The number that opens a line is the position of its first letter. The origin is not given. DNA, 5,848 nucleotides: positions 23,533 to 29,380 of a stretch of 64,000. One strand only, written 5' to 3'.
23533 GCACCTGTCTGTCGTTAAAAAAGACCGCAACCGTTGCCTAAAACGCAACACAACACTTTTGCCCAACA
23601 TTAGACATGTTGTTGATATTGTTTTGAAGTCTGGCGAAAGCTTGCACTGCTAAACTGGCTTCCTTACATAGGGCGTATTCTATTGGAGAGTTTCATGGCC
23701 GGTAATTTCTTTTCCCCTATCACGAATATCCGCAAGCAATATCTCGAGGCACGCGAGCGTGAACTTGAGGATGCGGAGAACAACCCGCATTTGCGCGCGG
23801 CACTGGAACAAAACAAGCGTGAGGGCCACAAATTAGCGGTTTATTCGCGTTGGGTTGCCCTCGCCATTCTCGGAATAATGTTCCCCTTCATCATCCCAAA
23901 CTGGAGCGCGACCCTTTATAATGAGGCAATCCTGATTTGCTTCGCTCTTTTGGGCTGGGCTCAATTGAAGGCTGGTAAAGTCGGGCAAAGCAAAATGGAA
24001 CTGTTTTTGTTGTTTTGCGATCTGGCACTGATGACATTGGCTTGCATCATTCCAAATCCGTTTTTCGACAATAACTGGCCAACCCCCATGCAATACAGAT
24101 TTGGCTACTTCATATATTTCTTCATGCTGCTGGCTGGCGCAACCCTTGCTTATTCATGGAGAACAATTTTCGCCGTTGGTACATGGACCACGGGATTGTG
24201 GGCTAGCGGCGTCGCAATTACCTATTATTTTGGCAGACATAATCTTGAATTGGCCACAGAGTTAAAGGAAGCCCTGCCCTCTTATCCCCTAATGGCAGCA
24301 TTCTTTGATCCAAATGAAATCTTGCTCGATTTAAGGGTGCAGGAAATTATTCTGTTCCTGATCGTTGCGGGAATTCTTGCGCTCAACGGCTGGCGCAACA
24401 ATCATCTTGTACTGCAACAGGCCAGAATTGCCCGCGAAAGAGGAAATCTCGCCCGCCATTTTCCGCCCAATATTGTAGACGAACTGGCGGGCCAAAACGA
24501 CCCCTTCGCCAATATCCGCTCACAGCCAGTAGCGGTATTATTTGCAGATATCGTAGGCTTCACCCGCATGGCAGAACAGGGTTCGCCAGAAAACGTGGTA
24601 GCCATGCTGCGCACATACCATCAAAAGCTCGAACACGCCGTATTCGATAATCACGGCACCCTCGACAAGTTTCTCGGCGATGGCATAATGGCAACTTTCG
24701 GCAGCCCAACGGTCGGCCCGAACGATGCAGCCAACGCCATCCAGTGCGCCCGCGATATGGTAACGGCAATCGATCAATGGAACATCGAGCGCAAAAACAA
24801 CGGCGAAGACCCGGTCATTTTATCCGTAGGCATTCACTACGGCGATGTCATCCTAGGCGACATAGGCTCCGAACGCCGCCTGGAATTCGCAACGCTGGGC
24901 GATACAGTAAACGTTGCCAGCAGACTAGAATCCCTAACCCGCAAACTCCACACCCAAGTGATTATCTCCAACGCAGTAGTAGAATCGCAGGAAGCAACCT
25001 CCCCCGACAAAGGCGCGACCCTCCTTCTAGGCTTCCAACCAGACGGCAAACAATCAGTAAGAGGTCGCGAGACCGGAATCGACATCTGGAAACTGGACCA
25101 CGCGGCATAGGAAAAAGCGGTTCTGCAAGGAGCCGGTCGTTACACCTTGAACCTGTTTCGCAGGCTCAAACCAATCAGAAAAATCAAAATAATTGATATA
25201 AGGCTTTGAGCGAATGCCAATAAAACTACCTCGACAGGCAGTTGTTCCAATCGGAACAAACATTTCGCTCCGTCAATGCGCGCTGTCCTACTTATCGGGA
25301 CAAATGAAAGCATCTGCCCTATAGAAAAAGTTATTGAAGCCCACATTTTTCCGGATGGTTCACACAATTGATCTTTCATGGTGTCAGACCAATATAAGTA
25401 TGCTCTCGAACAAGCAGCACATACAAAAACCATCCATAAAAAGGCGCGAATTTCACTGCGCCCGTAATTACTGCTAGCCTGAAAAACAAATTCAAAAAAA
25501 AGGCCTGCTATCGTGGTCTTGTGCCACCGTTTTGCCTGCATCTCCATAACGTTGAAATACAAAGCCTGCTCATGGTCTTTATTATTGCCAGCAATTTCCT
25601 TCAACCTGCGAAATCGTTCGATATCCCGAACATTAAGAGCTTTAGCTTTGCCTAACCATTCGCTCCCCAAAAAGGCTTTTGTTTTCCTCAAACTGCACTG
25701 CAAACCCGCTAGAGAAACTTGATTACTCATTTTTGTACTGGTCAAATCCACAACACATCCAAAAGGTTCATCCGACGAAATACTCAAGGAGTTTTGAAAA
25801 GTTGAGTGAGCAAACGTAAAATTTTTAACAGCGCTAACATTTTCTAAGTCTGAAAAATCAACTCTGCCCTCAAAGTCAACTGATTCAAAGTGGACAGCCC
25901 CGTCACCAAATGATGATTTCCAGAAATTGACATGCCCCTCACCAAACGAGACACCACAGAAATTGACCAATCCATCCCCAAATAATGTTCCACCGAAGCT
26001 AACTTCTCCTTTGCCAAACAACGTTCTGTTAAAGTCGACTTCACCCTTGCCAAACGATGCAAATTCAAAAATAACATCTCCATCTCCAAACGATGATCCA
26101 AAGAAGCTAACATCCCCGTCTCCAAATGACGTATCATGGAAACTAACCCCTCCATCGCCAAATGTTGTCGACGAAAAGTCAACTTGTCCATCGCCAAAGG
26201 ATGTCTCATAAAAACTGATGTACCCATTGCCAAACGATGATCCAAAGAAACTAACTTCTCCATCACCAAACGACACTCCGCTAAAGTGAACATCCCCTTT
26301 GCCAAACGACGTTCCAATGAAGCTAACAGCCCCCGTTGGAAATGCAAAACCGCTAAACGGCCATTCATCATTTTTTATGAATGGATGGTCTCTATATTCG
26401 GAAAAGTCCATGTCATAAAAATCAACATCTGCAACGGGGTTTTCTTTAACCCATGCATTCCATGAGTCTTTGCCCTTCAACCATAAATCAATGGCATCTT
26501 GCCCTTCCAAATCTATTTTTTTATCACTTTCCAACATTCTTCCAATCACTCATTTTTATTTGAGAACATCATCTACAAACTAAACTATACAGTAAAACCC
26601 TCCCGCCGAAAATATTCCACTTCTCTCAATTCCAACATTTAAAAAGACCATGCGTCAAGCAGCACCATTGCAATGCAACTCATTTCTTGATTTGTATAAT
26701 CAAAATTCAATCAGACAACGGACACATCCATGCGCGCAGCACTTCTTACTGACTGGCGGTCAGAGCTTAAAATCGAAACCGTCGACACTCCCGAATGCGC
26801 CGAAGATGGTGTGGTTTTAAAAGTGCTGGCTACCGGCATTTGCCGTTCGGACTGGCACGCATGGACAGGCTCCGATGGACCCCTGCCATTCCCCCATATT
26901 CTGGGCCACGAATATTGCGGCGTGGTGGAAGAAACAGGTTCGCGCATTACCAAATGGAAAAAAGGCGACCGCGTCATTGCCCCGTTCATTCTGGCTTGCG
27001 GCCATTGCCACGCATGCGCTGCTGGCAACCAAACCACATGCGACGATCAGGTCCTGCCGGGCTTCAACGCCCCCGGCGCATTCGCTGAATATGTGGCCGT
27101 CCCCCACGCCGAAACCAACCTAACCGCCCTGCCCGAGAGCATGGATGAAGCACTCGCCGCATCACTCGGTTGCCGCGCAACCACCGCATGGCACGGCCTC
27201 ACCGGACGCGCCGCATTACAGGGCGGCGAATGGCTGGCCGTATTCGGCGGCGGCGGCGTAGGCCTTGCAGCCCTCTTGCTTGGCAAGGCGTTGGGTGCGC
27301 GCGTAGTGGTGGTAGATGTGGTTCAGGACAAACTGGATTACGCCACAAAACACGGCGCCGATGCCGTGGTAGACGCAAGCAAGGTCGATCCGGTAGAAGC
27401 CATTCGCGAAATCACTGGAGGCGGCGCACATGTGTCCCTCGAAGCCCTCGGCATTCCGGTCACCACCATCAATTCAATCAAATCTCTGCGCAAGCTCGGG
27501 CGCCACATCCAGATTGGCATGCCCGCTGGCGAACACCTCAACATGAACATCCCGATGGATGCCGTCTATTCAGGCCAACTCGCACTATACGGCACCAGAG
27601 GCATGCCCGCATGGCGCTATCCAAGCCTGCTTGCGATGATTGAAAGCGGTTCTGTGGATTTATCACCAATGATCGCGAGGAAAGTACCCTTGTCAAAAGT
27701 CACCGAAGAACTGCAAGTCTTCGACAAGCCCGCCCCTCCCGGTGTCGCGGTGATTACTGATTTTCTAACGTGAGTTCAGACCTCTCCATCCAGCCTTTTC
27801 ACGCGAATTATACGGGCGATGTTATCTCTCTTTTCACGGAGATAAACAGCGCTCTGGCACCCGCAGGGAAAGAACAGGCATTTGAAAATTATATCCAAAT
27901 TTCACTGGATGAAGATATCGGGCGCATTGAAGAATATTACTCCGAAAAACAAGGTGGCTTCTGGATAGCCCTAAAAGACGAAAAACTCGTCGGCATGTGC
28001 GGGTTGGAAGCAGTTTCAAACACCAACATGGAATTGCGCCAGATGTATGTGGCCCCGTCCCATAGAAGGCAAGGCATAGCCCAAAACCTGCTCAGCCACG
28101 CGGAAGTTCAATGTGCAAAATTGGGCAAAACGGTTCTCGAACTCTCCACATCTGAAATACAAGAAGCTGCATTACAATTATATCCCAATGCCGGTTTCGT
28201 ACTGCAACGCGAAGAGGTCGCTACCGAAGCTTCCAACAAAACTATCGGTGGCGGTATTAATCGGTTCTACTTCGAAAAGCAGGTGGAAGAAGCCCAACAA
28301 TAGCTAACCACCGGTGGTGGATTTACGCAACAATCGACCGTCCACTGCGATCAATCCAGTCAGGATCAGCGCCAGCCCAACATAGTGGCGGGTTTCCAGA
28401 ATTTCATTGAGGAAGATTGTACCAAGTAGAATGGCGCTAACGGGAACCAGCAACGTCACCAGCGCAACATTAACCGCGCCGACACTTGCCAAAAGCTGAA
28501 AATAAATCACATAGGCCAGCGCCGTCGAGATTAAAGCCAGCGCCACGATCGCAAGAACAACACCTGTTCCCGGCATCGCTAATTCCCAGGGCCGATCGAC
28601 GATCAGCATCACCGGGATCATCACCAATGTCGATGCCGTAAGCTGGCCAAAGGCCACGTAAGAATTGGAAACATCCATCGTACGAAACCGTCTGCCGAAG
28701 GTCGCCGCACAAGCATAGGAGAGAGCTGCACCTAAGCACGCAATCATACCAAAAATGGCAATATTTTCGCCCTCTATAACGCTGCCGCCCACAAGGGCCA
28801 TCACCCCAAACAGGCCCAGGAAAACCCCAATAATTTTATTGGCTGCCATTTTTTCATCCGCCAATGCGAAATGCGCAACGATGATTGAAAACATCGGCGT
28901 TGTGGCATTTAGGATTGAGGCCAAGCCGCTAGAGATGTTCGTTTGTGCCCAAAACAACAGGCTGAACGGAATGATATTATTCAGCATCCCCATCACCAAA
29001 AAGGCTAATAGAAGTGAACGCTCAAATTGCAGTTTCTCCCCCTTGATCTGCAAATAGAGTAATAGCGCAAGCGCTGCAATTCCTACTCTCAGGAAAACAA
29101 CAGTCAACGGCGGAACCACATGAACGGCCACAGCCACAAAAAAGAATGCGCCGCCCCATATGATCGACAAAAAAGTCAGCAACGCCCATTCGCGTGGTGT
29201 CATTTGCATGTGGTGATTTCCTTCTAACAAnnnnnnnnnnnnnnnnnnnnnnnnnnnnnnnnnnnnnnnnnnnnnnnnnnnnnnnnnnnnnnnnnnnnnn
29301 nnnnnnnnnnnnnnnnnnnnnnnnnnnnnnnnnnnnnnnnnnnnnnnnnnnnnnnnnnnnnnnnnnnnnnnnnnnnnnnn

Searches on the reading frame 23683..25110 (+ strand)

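Call 26: search_protein_families(library=pfam, proteins=[window:23683-25110:+], max_evalue=0.00001)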
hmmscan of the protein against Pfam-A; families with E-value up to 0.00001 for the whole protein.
window:23683-25110:+ (475 aa): 1 family
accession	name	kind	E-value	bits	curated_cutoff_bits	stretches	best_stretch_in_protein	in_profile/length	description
PF00211.25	Guanylate_cyc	-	1.2e-25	90.6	21.9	1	279-461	5-172/183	Adenylate and Guanylate cyclase catalytic domain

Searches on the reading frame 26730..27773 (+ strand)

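Call 27: search_protein_families(library=pfam, proteins=[window:26730-27773:+], max_evalue=0.00001)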
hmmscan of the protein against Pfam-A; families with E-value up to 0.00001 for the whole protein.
window:26730-27773:+ (347 aa): 2 families
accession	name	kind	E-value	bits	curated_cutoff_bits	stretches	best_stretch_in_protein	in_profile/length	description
PF08240.17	ADH_N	-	4.1e-29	101.3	23.5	1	26-128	3-98/104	Alcohol dehydrogenase GroES-like domain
PF00107.32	ADH_zinc_N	-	2.7e-25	89.2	31.8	1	176-304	1-127/129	Zinc-binding dehydrogenase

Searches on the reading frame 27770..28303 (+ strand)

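Call 27: search_protein_families(library=pfam, proteins=[window:27770-28303:+], max_evalue=0.00001)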
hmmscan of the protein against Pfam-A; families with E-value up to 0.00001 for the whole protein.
window:27770-28303:+ (177 aa): 3 families
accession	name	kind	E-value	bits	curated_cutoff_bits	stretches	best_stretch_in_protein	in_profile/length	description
PF00583.31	Acetyltransf_1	-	1.8e-17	64.1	20.7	1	46-143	17-116/116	Acetyltransferase (GNAT) family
PF13508.13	Acetyltransf_7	-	1.7e-15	57.6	27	1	61-144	2-83/84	Acetyltransferase (GNAT) domain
PF13673.13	Acetyltransf_10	-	3.3e-11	43.7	23.6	1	51-149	20-113/128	Acetyltransferase (GNAT) domain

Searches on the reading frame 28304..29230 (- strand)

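Call 27: search_protein_families(library=pfam, proteins=[window:28304-29230:-], max_evalue=0.00001)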
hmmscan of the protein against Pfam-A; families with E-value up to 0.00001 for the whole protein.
window:28304-29230:- (308 aa): 1 family
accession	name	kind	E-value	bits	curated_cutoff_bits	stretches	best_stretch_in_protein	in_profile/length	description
PF00892.27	EamA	-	5.9e-39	133.9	28.2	2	17-146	5-133/135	EamA-like transporter family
